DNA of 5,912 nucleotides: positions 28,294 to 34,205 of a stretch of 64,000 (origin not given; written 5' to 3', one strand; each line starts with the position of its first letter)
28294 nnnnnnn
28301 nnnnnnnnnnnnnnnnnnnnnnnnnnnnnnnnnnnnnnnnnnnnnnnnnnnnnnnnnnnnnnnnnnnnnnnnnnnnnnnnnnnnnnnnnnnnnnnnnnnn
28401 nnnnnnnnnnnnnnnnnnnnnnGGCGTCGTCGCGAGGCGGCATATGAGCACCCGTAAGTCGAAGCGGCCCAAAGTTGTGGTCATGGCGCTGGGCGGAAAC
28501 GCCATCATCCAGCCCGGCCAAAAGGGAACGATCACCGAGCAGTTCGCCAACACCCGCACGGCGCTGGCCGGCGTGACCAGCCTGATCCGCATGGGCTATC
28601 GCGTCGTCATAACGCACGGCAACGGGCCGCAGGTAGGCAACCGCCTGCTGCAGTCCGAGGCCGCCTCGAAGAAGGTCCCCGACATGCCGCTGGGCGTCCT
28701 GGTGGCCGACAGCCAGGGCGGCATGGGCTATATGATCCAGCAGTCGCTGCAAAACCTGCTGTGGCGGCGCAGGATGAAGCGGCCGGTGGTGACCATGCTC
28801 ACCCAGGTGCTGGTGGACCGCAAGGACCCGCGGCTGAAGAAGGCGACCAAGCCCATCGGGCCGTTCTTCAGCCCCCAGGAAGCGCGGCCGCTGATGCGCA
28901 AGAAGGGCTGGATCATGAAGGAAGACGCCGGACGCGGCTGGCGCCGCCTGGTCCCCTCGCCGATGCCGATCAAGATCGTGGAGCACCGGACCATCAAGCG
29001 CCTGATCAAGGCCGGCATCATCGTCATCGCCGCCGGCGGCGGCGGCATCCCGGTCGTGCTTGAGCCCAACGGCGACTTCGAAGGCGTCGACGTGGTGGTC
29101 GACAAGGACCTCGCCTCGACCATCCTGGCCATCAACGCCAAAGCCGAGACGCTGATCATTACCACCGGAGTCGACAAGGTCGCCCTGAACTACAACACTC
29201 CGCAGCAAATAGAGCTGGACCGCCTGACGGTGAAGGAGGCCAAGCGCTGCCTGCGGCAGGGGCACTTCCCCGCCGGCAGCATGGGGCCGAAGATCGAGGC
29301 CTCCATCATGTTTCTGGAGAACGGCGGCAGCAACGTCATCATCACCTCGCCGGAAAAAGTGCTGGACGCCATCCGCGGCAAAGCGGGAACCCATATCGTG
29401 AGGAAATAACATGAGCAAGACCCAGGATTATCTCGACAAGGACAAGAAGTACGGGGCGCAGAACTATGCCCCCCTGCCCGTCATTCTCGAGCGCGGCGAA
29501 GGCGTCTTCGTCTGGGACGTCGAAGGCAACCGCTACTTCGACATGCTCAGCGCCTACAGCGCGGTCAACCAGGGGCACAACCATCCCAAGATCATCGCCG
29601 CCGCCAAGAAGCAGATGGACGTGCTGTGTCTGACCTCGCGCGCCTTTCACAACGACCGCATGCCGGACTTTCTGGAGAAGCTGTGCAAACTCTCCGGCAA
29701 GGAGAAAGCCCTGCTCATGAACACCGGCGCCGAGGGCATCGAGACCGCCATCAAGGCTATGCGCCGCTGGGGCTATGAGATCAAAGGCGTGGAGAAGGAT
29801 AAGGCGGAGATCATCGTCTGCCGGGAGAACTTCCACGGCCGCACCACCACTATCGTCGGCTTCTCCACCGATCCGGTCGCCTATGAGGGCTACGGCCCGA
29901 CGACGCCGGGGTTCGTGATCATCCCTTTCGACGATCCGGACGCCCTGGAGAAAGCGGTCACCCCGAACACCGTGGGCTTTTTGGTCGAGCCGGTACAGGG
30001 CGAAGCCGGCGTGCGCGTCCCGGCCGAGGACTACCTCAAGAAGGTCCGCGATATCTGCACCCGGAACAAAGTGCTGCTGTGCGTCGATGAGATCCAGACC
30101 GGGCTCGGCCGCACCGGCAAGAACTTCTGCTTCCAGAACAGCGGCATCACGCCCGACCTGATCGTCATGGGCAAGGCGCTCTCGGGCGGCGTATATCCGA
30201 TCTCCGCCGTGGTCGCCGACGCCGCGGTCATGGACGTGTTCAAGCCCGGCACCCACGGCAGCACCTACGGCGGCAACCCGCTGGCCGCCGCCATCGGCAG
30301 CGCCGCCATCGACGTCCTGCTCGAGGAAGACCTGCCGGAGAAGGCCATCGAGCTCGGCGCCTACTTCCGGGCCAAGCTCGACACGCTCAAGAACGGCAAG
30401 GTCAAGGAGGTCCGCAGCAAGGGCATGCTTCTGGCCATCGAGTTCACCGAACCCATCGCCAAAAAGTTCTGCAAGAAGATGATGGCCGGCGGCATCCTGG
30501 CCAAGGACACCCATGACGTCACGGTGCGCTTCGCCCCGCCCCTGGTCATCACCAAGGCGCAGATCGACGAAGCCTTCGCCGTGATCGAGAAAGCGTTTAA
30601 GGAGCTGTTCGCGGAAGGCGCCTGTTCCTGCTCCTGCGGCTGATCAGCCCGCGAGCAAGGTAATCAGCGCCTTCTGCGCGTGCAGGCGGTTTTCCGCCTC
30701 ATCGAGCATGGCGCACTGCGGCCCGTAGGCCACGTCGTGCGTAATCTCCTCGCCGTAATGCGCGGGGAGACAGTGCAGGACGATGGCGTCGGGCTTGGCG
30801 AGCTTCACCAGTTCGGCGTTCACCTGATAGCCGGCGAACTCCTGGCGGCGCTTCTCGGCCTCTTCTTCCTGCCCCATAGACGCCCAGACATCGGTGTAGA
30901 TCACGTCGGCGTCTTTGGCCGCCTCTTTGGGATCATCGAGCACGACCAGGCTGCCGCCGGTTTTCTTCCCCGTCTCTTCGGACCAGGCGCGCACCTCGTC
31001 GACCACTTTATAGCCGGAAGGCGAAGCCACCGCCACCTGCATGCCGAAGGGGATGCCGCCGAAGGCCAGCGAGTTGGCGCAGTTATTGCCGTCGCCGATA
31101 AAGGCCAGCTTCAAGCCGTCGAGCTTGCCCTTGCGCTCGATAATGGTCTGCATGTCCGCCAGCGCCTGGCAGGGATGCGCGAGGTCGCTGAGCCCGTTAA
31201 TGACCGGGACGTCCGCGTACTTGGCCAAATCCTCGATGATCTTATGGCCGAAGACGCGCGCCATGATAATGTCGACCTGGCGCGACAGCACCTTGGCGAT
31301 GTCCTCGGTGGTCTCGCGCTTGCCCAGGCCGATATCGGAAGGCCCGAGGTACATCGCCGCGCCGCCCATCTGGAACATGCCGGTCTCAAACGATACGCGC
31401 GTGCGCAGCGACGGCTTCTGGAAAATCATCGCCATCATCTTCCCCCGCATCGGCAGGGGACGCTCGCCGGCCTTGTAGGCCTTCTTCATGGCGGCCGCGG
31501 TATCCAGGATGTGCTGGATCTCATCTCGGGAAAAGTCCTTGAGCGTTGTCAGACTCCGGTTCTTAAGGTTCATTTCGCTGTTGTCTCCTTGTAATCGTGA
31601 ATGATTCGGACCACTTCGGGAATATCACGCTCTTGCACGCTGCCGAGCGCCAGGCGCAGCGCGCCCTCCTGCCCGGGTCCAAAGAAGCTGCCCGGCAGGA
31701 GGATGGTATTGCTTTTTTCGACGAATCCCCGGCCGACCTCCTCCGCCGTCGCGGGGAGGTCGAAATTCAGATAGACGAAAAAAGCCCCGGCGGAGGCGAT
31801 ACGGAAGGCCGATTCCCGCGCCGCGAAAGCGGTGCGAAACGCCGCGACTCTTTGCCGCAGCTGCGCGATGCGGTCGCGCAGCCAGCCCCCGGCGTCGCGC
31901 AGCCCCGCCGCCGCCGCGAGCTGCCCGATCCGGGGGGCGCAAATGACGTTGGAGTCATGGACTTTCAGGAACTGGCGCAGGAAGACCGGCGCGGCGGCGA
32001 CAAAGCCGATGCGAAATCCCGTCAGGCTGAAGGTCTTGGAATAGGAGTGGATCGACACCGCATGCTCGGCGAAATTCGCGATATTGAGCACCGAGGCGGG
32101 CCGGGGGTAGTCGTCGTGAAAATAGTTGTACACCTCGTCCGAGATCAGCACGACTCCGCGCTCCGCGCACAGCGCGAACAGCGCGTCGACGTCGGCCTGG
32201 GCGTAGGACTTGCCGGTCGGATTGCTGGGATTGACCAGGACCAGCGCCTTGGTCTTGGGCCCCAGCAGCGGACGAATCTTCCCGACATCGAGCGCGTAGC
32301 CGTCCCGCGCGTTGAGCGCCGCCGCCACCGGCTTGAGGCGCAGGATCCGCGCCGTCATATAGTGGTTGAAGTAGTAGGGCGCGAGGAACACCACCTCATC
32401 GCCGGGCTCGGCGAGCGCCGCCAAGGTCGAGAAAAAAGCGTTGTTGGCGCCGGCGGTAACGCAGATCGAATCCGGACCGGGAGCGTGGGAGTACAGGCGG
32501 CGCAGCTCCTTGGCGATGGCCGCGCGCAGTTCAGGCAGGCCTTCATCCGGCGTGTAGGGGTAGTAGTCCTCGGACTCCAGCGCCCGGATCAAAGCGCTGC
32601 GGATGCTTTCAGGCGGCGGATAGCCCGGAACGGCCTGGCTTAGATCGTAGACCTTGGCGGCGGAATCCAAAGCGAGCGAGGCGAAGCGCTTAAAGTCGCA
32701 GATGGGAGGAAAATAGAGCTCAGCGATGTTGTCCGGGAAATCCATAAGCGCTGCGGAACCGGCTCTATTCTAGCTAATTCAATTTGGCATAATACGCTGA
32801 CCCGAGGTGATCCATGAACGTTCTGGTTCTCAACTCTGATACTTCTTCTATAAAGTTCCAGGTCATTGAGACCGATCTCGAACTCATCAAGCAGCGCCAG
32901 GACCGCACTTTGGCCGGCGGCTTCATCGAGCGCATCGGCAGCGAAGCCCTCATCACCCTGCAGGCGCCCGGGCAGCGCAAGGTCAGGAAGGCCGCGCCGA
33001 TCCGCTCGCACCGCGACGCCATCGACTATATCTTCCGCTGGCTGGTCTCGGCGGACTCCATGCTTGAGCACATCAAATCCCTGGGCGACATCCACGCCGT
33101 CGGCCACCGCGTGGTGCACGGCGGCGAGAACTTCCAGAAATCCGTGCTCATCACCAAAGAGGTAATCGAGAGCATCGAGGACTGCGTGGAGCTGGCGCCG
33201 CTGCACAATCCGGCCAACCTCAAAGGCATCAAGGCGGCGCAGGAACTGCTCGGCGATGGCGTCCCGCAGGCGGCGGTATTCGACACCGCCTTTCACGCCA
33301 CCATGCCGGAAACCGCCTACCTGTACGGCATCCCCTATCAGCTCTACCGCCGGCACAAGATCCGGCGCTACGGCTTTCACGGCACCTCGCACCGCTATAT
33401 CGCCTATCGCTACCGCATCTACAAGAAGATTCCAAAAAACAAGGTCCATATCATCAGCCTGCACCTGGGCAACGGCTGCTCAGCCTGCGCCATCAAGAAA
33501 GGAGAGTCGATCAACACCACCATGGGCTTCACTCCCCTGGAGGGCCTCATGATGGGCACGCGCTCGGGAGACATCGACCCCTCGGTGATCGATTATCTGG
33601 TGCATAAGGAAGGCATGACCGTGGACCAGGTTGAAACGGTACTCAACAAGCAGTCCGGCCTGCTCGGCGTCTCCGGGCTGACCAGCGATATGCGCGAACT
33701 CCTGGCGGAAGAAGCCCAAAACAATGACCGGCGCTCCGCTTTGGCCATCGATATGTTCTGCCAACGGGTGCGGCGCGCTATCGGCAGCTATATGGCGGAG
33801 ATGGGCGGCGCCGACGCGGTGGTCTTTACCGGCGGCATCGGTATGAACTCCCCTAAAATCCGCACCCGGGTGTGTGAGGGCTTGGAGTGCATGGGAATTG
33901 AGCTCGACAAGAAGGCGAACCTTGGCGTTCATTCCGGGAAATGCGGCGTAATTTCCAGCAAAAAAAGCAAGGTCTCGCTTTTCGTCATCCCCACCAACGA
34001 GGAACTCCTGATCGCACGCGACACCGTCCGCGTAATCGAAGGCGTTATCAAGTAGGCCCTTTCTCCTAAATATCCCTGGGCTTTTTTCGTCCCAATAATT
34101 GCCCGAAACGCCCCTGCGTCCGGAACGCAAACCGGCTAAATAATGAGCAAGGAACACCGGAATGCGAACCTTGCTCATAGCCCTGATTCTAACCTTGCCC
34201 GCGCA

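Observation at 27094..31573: CPGS-like P-loop protein associated with carbamate kinase, OTCase and ornithine aminotransferase, with no arginine deiminase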

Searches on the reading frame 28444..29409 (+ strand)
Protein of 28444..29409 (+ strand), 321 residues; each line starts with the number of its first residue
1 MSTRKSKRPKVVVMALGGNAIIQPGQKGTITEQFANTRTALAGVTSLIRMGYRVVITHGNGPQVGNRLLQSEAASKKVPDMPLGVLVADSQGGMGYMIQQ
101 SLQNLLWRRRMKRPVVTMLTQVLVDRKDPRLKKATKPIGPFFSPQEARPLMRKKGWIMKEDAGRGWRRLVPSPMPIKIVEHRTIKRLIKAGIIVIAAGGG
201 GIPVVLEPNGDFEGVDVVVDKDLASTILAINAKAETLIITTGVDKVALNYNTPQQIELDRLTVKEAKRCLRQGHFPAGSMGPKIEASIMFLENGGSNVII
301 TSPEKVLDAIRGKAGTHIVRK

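Call 5: search_protein_families(library=pfam, proteins=[window:28444-29409:+], max_evalue=0.01)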
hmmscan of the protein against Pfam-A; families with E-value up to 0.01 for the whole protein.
window:28444-29409:+ (321 aa): 1 family
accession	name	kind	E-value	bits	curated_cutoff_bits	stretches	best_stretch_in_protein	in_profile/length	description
PF00696.33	AA_kinase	-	2.4e-22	80.2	24.9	1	10-302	1-234/234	Amino acid kinase family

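Call 6: search_protein_families(library=ncbifam, proteins=[window:28444-29409:+], max_evalue=0.01)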
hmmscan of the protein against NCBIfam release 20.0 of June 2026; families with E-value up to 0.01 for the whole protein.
window:28444-29409:+ (321 aa): 9 families
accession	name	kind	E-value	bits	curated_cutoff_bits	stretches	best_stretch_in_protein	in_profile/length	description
NF009007.0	PRK12352.1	subfamily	6.2e-115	383.4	266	1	10-320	3-315/316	carbamate kinase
TIGR00746.1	arcC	equivalog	1.9e-113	378.6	358.25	1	11-319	2-308/309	carbamate kinase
NF009008.0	PRK12354.1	subfamily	5.4e-96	321.4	361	1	11-320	2-300/308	carbamate kinase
NF006926.0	PRK09411.1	equivalog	7e-72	242.1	416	1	10-319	2-296/297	carbamate kinase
TIGR00761.1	argB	equivalog_domain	4.2e-09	36.3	151.3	1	200-300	135-231/231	acetylglutamate kinase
NF010661.0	PRK14058.1-3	equivalog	4.5e-06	25.9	251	1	191-319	142-271/283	acetylglutamate/acetylaminoadipate kinase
NF010659.0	PRK14058.1-1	equivalog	2.2e-05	23.7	223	1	191-317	141-265/267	[LysW]-aminoadipate kinase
NF010662.0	PRK14058.1-4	equivalog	2.2e-05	23.7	194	1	176-319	133-262/264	[LysW]-aminoadipate/[LysW]-glutamate kinase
TIGR01092.1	P5CS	equivalog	3.9e-05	22.1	796.75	1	182-314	132-268/715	delta l-pyrroline-5-carboxylate synthetase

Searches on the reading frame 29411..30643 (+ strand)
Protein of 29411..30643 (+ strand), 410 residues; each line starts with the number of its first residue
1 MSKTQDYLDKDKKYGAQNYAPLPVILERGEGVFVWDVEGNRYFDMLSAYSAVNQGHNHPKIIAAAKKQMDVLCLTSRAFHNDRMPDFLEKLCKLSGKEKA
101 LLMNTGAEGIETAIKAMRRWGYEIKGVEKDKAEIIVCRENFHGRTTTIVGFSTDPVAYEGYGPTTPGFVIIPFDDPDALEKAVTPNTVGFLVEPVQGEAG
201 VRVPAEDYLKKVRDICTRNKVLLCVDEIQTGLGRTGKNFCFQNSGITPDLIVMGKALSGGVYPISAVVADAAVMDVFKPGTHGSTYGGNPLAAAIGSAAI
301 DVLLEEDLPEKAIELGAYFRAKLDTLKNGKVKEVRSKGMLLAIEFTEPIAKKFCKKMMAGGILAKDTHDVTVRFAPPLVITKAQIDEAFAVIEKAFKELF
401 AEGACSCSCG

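Call 5: search_protein_families(library=pfam, proteins=[window:29411-30643:+], max_evalue=0.01)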
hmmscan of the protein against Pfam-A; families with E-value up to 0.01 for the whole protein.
window:29411-30643:+ (410 aa): 2 families
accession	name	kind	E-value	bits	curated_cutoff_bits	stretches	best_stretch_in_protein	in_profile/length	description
PF00202.27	Aminotran_3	-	1.1e-120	403.5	30.5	1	15-395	2-402/403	Aminotransferase class-III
PF00155.27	Aminotran_1_2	-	5.6e-06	26.2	19.7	1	60-366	18-332/361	Aminotransferase class I and II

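Call 6: search_protein_families(library=ncbifam, proteins=[window:29411-30643:+], max_evalue=0.01)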
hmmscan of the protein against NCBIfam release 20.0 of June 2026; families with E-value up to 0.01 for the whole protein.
window:29411-30643:+ (410 aa): 70 families (the best 25 are shown)
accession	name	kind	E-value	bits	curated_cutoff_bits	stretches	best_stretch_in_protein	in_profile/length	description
NF003145.0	PRK04073.1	equivalog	8.9e-165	548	656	1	1-396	1-395/396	ornithine--oxo-acid transaminase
TIGR01885.1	Orn_aminotrans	equivalog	2.7e-158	527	378.4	1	4-396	1-401/402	ornithine--oxo-acid transaminase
TIGR00707.1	argD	subfamily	6.4e-108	360.9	410.05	1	17-396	4-380/381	acetylornithine/succinylornithine family transaminase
NF002325.0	PRK01278.1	subfamily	2.5e-102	342.5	372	1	17-400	8-390/395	acetylornithine transaminase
NF002874.0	PRK03244.1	equivalog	3.8e-101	338.8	457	1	4-398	7-394/399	acetylornithine transaminase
NF003468.0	PRK05093.1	subfamily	1.7e-89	300.3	522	1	17-400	18-403/405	acetylornithine/succinyldiaminopimelate transaminase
NF004426.0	PRK05769.1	equivalog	4.7e-86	289.3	552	2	179-398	213-439/441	acetyl ornithine aminotransferase family protein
NF002797.0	PRK02936.1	equivalog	2.7e-83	279.9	496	1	17-398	6-379/385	acetylornithine transaminase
TIGR03246.1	arg_catab_astC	subfamily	1.2e-82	278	609.95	1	17-399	12-396/397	acetylornithine/succinylornithine family transaminase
NF042418.1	LysJ_Th_th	equivalog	6.5e-81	272.2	700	1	6-389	2-378/386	[LysW]-aminoadipate semialdehyde transaminase LysJ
NF005993.0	PRK08117.1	subfamily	1.4e-78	264.4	574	2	179-399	199-430/433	aspartate aminotransferase family protein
NF002985.0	PRK03715.1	equivalog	2.6e-76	256.9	568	1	24-398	20-393/395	acetylornithine transaminase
NF053554.1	prodigi_MAP_PigE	equivalog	2.1e-75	254.6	850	1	25-400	403-780/837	prodigiosin MAP biosynthesis aminotransferase PigE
NF009047.0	PRK12381.1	subfamily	9.4e-74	248.6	630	1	17-402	16-403/406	bifunctional succinylornithine transaminase/acetylornithine transaminase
NF008570.0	PRK11522.1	equivalog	1.1e-72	245.1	612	1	32-399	79-457/464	putrescine aminotransferase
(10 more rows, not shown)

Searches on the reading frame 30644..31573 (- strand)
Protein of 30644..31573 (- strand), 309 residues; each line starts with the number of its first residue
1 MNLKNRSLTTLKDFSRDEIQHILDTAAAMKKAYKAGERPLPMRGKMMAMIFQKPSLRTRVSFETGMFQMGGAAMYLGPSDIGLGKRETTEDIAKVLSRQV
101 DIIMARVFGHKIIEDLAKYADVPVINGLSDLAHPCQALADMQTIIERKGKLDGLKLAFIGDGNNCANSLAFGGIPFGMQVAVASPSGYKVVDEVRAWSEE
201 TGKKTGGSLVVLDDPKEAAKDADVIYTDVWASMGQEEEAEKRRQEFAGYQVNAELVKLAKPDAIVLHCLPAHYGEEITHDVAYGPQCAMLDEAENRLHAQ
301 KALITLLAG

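Call 5: search_protein_families(library=pfam, proteins=[window:30644-31573:-], max_evalue=0.01)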
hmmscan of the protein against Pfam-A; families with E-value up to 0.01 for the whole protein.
window:30644-31573:- (309 aa): 2 families
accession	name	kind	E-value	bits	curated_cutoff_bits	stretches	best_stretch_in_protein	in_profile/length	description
PF00185.30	OTCace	-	2e-54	184.4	29.4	1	152-306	1-156/157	Aspartate/ornithine carbamoyltransferase, Asp/Orn binding domain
PF02729.26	OTCace_N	-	3.6e-50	170.3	29.9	1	6-146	1-148/148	Aspartate/ornithine carbamoyltransferase, carbamoyl-P binding domain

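Call 6: search_protein_families(library=ncbifam, proteins=[window:30644-31573:-], max_evalue=0.01)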
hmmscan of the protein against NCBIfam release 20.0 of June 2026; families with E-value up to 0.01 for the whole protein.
window:30644-31573:- (309 aa): 17 families
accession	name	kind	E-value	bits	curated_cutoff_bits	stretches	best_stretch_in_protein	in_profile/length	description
NF001986.0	PRK00779.1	subfamily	3.9e-125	417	306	1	3-307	3-303/307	ornithine carbamoyltransferase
TIGR00658.1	orni_carb_tr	equivalog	3.3e-119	397.6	280.85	1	6-307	1-302/304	ornithine carbamoyltransferase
TIGR04384.1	putr_carbamoyl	exception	1.6e-97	326.6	500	1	11-307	5-306/330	putrescine carbamoyltransferase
NF011380.0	PRK14805.1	equivalog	2.3e-88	296.1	421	1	8-307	4-299/302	ornithine carbamoyltransferase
NF003286.0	PRK04284.1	subfamily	4.2e-79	266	515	1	2-304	3-326/332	ornithine carbamoyltransferase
NF002470.0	PRK01713.1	equivalog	6.6e-60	203.3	545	1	1-277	3-283/334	ornithine carbamoyltransferase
NF009213.0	PRK12562.1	subfamily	4.5e-53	180.8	559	1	5-278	6-284/334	ornithine carbamoyltransferase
NF003384.0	PRK04523.1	equivalog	7.8e-53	179.7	288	1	6-308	4-333/336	N-acetylornithine carbamoyltransferase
NF011379.0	PRK14804.1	equivalog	1e-52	179.2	373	1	7-305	8-306/311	ornithine carbamoyltransferase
NF002032.1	PRK00856.1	equivalog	4.8e-45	154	263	1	7-307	2-296/297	aspartate carbamoyltransferase catalytic subunit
TIGR00670.1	asp_carb_tr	equivalog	2.5e-43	148.3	236.95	1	6-307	1-302/304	aspartate carbamoyltransferase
NF006046.0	PRK08192.1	equivalog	3.8e-28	98.7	512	1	6-307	7-316/339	aspartate carbamoyltransferase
NF008853.0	PRK11891.1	equivalog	1.3e-23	83.3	560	1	6-307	89-397/430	aspartate carbamoyltransferase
NF005538.0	PRK07200.1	equivalog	2.9e-20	72.6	453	1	12-238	28-280/396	knotted carbamoyltransferase YgeW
TIGR03316.1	ygeW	equivalog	2.9e-18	66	500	1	13-238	26-277/391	knotted carbamoyltransferase YgeW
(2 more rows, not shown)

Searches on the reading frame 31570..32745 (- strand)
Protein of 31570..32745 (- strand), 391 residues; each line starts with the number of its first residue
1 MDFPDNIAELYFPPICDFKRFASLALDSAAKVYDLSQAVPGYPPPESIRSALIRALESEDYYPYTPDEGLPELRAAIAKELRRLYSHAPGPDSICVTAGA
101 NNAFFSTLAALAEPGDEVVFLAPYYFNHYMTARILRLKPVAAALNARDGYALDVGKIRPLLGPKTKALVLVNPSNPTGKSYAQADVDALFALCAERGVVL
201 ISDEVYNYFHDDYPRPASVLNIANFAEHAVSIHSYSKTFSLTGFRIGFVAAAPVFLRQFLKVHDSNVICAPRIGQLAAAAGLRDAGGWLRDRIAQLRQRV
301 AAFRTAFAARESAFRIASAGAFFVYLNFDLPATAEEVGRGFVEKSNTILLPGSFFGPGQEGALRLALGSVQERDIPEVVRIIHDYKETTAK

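Call 5: search_protein_families(library=pfam, proteins=[window:31570-32745:-], max_evalue=0.01)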
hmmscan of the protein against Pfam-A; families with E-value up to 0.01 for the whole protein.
window:31570-32745:- (391 aa): 3 families
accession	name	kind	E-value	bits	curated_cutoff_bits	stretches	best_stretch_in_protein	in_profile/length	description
PF00155.27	Aminotran_1_2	-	8.9e-50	170.3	19.7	1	31-381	2-360/361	Aminotransferase class I and II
PF01041.23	DegT_DnrJ_EryC1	-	2.9e-05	23.9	19.8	1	94-203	43-145/360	DegT/DnrJ/EryC1/StrS aminotransferase family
PF01053.26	Cys_Met_Meta_PP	-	0.0019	17.3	27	1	92-205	69-175/381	Cys/Met metabolism PLP-dependent enzyme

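Call 6: search_protein_families(library=ncbifam, proteins=[window:31570-32745:-], max_evalue=0.01)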
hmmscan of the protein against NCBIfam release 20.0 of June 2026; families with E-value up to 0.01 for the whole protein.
window:31570-32745:- (391 aa): 77 families (the best 25 are shown)
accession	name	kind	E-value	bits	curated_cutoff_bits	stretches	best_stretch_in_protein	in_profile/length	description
NF005732.0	PRK07550.1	equivalog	1.3e-104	350.4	366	1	3-382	5-384/389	aminotransferase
NF041364.1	GntC_guanitoxin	equivalog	1.6e-73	247.6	415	1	33-373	1-345/356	guanitoxin biosynthesis PLP-dependent (S)-gamma-hydroxy-L-arginine cyclodehydratase GntC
NF004621.0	PRK05957.1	equivalog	1.7e-67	227.9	498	1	34-379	31-376/389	pyridoxal phosphate-dependent aminotransferase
NF004770.0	PRK06108.1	subfamily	3e-58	197.5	422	1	43-379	49-385/396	pyridoxal phosphate-dependent aminotransferase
NF006569.0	PRK09082.1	subfamily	5.4e-50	170.6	420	1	22-329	24-327/386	methionine aminotransferase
NF041091.1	asp_aminotase_Arch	equivalog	2.2e-49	168.3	550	1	28-384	25-373/376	aspartate aminotransferase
NF006488.0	PRK08912.1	equivalog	2.7e-48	164.8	498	1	18-332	16-326/387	aminotransferase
NF005816.0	PRK07682.1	equivalog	1.4e-47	162.2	620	1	19-373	19-371/390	aminotransferase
NF005744.0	PRK07568.1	subfamily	1.2e-46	159.3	389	1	4-327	4-325/398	pyridoxal phosphate-dependent aminotransferase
NF005855.0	PRK07777.1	equivalog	8e-45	153.8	553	1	28-327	26-325/391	pyridoxal phosphate-dependent aminotransferase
NF005817.0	PRK07683.1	equivalog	4.3e-44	150.8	575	1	19-371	18-367/387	aminotransferase A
NF005305.0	PRK06836.1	equivalog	3.5e-42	145.1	376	1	29-376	33-381/396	pyridoxal phosphate-dependent aminotransferase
NF009079.0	PRK12414.1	subfamily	3.2e-41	141.6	481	1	29-329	28-325/384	methionine aminotransferase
NF006229.0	PRK08361.1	equivalog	4.2e-41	141.3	624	1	32-381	35-384/391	aspartate aminotransferase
NF004769.0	PRK06107.1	equivalog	8e-41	140.1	617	1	31-327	34-331/402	aspartate transaminase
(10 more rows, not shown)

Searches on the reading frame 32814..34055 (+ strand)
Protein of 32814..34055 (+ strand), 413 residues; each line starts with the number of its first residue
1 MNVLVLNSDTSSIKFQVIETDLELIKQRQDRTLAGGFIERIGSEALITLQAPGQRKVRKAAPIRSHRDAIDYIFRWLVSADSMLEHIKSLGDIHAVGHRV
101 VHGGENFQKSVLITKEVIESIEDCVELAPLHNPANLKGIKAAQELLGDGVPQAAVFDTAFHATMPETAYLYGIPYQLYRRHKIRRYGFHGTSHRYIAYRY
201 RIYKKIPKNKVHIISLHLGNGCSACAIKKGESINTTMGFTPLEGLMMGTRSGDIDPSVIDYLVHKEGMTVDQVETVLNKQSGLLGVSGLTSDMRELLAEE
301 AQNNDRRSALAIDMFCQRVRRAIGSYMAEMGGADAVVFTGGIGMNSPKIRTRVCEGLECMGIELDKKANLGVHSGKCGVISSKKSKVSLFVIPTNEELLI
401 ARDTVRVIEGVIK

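Call 5: search_protein_families(library=pfam, proteins=[window:32814-34055:+], max_evalue=0.01)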
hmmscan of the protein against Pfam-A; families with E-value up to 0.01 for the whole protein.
window:32814-34055:+ (413 aa): 1 family
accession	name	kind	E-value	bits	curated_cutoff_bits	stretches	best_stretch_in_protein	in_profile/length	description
PF00871.23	Acetate_kinase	-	1.7e-147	491.6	22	1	3-402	2-392/392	Acetokinase family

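Call 6: search_protein_families(library=ncbifam, proteins=[window:32814-34055:+], max_evalue=0.01)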
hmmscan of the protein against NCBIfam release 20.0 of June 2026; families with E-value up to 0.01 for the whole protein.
window:32814-34055:+ (413 aa): 8 families
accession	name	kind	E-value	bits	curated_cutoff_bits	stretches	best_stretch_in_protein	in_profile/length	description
TIGR00016.1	ackA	subfamily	4.6e-147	490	293.4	1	2-408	5-404/405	acetate/propionate family kinase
NF009063.0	PRK12397.1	equivalog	1.6e-129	432.1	659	1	2-407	4-392/404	acetate/propionate family kinase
NF009045.0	PRK12379.1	equivalog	5.5e-121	404.1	580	1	3-407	7-392/402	propionate kinase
NF005520.0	PRK07157.1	equivalog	7.1e-115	384.3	561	1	2-409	4-399/400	acetate kinase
NF009099.0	PRK12440.1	equivalog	6.7e-110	367.8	693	1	3-407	6-396/397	acetate/propionate family kinase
NF005462.0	PRK07058.1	equivalog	4.3e-98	328.9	486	1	80-409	73-391/396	acetate/propionate family kinase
NF002834.0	PRK03011.1-5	subfamily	3.4e-18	65.9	222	1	131-346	104-310/357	butyrate kinase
TIGR02707.1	butyr_kinase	equivalog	4e-13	49.1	289.1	1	133-347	103-308/351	butyrate kinase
